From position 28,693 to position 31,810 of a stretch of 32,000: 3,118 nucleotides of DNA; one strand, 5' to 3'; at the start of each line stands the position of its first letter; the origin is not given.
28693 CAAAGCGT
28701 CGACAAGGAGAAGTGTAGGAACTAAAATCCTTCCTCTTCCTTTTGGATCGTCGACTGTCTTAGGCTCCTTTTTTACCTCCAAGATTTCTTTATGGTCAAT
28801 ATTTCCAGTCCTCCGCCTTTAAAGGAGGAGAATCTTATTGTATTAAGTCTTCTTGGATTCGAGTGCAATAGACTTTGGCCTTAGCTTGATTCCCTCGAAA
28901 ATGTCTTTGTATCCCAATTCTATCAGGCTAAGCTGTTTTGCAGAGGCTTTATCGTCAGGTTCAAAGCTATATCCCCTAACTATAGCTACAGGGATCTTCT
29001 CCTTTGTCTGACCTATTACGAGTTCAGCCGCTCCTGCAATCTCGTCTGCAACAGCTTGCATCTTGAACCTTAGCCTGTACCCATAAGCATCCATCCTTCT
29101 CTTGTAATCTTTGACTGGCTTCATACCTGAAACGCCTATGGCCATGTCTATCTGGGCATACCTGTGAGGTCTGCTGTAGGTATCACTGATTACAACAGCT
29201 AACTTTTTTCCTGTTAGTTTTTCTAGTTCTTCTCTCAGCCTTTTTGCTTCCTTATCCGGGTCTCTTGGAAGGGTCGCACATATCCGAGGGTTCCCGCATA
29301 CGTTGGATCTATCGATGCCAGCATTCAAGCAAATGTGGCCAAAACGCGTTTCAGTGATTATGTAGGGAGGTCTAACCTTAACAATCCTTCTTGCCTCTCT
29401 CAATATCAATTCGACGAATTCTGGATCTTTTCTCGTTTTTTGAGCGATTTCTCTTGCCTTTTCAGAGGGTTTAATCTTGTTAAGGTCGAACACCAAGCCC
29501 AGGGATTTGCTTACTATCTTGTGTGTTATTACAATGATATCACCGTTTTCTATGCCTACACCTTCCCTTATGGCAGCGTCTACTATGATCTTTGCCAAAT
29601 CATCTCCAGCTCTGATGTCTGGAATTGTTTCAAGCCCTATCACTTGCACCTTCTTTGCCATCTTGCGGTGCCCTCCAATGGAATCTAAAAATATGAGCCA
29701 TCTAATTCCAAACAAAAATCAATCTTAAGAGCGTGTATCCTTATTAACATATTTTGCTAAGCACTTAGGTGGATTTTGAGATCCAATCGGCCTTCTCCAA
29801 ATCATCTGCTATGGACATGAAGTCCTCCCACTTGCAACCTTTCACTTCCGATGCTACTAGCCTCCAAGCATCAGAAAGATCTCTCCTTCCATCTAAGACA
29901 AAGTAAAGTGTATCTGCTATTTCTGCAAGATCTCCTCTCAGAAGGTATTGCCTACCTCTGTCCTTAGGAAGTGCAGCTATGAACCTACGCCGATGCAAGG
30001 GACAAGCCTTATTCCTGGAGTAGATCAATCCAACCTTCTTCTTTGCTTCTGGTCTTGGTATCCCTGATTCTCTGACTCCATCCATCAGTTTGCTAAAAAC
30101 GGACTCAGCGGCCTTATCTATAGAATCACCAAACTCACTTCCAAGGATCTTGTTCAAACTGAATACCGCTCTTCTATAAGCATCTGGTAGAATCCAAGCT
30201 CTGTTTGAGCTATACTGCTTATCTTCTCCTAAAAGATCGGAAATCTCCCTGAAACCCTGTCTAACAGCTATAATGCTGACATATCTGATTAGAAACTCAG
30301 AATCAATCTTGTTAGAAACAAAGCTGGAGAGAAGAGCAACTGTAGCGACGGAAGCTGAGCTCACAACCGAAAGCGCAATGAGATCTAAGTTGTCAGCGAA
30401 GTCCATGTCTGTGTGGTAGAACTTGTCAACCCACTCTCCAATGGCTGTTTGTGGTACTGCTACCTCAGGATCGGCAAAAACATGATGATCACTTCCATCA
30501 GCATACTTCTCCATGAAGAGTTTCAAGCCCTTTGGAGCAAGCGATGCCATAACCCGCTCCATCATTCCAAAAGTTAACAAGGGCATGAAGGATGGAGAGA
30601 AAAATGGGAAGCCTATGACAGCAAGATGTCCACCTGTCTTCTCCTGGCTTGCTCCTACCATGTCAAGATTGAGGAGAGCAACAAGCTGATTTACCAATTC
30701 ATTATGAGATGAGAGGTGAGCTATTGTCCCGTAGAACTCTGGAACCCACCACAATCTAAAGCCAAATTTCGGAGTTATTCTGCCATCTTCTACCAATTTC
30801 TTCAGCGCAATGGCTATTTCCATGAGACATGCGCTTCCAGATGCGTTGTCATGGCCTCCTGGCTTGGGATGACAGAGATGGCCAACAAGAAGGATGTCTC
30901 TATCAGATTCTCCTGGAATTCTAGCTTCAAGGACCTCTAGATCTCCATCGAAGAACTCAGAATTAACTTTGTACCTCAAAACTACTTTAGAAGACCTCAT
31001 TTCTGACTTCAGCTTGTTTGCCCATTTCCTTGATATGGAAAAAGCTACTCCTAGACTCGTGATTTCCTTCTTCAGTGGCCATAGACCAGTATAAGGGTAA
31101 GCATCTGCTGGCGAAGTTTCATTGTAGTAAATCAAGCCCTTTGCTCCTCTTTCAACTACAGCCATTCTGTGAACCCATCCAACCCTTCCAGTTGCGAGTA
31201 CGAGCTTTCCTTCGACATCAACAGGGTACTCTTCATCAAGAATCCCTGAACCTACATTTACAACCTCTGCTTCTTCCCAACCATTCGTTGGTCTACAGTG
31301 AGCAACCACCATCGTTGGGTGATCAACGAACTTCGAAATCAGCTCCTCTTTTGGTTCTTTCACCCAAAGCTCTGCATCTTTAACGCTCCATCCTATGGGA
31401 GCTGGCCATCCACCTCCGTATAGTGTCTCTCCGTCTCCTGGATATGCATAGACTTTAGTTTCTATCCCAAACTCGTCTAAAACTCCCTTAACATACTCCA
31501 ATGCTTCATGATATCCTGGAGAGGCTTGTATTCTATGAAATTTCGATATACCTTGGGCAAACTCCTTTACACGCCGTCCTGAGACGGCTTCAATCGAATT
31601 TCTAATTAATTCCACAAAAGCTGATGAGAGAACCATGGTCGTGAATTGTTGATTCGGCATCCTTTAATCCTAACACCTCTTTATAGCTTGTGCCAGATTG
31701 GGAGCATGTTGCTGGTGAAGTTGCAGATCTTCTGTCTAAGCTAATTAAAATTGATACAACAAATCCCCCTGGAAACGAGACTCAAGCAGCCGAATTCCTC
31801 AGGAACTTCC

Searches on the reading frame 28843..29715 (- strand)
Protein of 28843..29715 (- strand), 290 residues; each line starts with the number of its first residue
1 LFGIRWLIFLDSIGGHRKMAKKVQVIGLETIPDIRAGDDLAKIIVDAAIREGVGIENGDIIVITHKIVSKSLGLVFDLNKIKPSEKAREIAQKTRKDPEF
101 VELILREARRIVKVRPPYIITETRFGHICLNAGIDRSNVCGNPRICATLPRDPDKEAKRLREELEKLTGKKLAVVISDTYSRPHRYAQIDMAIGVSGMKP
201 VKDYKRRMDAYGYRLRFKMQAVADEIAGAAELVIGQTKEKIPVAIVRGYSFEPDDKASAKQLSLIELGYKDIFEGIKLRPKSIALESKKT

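Call 17: search_protein_families(library=pfam, proteins=[window:28843-29715:-], max_evalue=0.0001)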
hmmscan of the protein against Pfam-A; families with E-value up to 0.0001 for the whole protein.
window:28843-29715:- (290 aa): 1 family
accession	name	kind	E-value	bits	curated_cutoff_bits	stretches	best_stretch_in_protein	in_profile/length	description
PF01996.21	F420_ligase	-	7.6e-73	245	25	1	31-248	4-218/218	F420-0:Gamma-glutamyl ligase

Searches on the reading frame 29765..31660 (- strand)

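Call 17: search_protein_families(library=pfam, proteins=[window:29765-31660:-], max_evalue=0.0001)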
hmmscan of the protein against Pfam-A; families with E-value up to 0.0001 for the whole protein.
window:29765-31660:- (631 aa): 2 families
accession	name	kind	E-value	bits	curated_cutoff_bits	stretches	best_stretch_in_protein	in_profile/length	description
PF16254.10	DUF4910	-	3.4e-17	62.6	26.6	1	193-341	7-150/247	Domain of unknown function (DUF4910)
PF04389.22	Peptidase_M28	-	1.2e-09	38.6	21.3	1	246-436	4-188/193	Peptidase family M28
